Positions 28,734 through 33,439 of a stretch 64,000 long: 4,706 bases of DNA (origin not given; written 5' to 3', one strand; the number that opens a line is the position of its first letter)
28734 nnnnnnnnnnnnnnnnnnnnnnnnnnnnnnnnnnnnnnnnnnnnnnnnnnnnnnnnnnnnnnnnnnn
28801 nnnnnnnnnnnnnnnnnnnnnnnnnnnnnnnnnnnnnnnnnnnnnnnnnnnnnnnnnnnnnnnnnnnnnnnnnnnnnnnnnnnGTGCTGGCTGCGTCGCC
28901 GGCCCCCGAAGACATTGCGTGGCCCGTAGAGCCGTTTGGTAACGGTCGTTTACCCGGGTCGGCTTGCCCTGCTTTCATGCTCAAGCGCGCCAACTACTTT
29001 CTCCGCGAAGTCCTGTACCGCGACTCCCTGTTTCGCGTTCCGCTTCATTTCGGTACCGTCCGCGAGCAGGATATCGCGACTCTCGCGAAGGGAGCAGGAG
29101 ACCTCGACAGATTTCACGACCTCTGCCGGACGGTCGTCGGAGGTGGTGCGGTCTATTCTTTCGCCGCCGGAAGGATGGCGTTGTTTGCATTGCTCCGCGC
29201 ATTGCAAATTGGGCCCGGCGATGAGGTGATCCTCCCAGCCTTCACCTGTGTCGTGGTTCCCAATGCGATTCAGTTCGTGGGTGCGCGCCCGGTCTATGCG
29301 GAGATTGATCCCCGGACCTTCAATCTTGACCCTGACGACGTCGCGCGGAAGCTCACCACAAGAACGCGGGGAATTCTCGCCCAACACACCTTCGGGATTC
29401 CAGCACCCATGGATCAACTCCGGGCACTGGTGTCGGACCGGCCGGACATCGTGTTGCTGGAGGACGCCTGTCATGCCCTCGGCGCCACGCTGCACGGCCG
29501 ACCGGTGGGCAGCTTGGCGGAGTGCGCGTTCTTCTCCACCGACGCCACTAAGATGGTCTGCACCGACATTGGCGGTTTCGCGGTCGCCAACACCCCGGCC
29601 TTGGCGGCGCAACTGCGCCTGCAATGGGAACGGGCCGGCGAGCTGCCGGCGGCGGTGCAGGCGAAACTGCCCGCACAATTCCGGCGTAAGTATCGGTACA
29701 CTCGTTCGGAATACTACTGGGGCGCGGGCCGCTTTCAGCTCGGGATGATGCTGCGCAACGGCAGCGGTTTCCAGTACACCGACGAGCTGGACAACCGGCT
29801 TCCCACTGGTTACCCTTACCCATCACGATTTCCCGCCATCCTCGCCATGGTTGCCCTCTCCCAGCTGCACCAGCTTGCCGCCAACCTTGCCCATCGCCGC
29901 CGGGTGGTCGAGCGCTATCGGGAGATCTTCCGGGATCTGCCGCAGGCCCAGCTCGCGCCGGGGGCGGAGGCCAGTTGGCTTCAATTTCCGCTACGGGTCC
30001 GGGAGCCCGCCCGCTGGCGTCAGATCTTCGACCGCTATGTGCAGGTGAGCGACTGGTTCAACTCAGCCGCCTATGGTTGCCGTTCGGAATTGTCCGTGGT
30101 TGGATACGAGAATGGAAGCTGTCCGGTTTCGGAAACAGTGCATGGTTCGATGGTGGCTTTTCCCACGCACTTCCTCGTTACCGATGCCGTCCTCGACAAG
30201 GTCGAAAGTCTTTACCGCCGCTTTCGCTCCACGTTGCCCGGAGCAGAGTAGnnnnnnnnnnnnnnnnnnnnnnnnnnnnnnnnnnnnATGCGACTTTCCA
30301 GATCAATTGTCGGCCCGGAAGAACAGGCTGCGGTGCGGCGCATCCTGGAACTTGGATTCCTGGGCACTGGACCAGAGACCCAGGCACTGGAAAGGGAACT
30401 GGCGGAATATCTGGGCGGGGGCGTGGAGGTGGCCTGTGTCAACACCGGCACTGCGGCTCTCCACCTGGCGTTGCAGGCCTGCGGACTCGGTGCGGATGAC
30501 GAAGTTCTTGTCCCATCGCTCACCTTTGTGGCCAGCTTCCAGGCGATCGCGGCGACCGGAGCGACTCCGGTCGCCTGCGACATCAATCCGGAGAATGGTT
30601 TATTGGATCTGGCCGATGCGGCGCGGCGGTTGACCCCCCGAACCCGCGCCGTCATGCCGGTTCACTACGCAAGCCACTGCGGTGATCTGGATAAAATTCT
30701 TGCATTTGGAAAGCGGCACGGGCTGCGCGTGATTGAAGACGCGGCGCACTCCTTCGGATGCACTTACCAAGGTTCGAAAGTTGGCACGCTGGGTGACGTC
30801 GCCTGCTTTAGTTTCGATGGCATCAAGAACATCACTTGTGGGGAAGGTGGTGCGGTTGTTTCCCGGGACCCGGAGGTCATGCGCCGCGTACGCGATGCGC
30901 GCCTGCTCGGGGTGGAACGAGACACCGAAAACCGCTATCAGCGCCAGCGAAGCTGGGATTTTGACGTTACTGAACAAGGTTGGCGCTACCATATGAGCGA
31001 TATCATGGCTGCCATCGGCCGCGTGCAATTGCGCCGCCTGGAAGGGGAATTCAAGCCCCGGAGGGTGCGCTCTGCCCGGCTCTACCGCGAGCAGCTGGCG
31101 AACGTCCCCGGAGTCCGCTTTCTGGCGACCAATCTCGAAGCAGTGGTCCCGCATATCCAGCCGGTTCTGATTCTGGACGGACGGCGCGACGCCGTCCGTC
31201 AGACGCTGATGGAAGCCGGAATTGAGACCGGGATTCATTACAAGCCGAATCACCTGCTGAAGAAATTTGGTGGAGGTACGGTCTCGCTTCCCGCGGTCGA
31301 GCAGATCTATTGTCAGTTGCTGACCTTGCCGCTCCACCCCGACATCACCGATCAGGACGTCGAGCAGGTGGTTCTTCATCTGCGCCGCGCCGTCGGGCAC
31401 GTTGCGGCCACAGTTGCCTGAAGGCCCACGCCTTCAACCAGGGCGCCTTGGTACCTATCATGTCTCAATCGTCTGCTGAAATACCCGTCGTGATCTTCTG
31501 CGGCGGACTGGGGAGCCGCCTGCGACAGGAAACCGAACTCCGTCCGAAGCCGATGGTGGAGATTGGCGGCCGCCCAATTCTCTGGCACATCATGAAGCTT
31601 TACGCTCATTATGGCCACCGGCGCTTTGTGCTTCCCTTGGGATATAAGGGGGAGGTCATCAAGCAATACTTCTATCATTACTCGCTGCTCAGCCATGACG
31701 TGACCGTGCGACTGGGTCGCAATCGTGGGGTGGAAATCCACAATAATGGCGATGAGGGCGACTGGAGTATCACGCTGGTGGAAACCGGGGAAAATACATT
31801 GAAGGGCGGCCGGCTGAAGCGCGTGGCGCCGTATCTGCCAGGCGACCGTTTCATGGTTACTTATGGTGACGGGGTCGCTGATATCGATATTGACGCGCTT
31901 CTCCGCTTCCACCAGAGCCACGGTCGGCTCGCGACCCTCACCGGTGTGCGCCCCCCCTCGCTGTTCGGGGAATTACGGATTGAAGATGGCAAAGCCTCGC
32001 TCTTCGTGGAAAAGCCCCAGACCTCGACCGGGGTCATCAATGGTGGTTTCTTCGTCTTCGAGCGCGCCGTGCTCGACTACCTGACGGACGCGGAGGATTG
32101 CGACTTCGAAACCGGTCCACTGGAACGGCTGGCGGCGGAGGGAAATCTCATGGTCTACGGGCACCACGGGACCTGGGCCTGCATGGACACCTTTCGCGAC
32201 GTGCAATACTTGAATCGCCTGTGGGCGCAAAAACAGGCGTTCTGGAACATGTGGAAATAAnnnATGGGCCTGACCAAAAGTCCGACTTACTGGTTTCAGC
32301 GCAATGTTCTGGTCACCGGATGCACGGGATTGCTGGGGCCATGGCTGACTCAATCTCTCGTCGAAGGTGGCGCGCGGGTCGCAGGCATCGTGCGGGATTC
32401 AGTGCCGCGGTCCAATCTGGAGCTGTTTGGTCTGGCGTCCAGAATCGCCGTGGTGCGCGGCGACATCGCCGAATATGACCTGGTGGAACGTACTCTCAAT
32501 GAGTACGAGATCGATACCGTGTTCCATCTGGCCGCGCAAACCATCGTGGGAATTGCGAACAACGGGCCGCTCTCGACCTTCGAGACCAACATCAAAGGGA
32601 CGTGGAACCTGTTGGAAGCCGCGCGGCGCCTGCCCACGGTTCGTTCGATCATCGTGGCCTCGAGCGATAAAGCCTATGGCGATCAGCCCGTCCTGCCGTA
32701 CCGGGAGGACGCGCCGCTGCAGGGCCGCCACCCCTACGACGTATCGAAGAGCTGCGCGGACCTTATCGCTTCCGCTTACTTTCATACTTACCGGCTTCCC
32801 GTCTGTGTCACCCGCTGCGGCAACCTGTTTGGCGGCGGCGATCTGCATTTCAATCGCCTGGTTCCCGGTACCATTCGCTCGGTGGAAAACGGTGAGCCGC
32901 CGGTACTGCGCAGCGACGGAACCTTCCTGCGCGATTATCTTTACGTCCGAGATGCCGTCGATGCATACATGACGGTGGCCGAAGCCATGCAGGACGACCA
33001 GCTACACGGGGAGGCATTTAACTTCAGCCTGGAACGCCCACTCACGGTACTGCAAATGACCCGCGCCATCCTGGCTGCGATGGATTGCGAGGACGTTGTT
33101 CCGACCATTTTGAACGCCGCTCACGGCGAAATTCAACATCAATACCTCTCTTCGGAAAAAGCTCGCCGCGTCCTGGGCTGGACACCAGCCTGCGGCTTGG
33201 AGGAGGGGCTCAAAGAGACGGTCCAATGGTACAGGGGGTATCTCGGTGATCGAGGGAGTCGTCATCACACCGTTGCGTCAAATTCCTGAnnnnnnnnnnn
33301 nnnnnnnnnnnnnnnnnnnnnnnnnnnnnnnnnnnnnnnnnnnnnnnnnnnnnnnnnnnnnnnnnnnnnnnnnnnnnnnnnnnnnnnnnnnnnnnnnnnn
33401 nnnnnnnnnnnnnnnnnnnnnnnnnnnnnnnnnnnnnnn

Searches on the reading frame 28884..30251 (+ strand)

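Call 8: search_protein_families(library=pfam, proteins=[window:28884-30251:+], max_evalue=0.001)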
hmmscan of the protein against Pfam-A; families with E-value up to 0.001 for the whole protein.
window:28884-30251:+ (455 aa): 1 family
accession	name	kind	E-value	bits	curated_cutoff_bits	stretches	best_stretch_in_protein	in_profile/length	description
PF01041.23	DegT_DnrJ_EryC1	-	8.8e-56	190.1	19.8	1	75-440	27-355/360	DegT/DnrJ/EryC1/StrS aminotransferase family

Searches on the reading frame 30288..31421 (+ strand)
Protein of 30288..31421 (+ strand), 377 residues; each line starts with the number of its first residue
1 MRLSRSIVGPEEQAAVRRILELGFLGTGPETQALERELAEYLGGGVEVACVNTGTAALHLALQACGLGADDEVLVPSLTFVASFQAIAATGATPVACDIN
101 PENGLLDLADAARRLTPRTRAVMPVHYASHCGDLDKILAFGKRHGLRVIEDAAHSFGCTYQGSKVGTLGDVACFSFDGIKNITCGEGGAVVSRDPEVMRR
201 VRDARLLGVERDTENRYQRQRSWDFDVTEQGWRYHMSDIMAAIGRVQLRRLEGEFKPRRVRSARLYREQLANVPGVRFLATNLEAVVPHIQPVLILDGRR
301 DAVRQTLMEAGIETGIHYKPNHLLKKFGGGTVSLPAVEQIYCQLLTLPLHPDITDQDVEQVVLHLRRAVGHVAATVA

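Call 8: search_protein_families(library=pfam, proteins=[window:30288-31421:+], max_evalue=0.001)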
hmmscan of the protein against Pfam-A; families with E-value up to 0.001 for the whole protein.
window:30288-31421:+ (377 aa): 3 families
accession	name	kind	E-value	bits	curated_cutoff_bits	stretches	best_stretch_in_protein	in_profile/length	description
PF01041.23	DegT_DnrJ_EryC1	-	1.8e-99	333.8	19.8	1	9-365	4-359/360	DegT/DnrJ/EryC1/StrS aminotransferase family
PF00155.27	Aminotran_1_2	-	7e-07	29.2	19.7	1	31-159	44-193/361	Aminotransferase class I and II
PF00266.25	Aminotran_5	-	0.00041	19.9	21.5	1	47-157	63-181/371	Aminotransferase class-V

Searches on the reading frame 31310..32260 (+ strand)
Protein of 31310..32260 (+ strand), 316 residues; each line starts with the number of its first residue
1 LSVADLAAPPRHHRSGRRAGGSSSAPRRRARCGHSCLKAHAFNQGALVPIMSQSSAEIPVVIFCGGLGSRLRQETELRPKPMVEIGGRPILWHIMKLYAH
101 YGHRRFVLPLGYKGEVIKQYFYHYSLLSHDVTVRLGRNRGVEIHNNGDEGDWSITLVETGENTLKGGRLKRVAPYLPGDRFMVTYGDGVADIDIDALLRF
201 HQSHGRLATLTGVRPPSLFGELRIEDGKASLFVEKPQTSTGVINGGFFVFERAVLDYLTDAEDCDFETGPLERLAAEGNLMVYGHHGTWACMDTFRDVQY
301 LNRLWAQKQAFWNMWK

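Call 8: search_protein_families(library=pfam, proteins=[window:31310-32260:+], max_evalue=0.001)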
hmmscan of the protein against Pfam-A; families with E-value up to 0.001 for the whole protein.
window:31310-32260:+ (316 aa): 2 families
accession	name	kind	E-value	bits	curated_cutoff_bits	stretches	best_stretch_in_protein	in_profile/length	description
PF00483.29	NTP_transferase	-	1.3e-14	54.8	21.2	1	61-283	3-218/245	Nucleotidyl transferase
PF12804.13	NTP_transf_3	-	0.00027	21.6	27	1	60-108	1-44/160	MobA-like NTP transferase domain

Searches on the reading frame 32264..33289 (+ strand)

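Call 8: search_protein_families(library=pfam, proteins=[window:32264-33289:+], max_evalue=0.001)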
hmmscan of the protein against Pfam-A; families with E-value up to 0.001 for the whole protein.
window:32264-33289:+ (341 aa): 8 families
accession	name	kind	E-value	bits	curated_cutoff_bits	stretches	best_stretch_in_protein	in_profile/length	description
PF16363.11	GDP_Man_Dehyd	-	1.6e-52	179.4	27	1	16-319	1-332/332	GDP-mannose 4,6 dehydratase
PF01370.27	Epimerase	-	9.6e-50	169.7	20.9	1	15-253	1-238/240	NAD dependent epimerase/dehydratase family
PF02719.21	Polysacc_synt_2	-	1.2e-16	61.2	20.2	1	15-277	1-251/293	Polysaccharide biosynthesis protein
PF01073.25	3Beta_HSD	-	2.5e-16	60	22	1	16-277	1-272/280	3-beta hydroxysteroid dehydrogenase/isomerase family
PF07993.18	NAD_binding_4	-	7.6e-11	42.1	20.1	1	17-190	1-209/258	Male sterility protein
PF04321.23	RmlD_sub_bind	-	2.3e-10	40.5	27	1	14-281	2-241/287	RmlD substrate binding domain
PF08659.16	KR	-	3.8e-07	30.6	22.6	1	15-134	3-136/180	KR domain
PF05368.20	NmrA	-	0.001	19.2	27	0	14-90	4-77/298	NmrA-like family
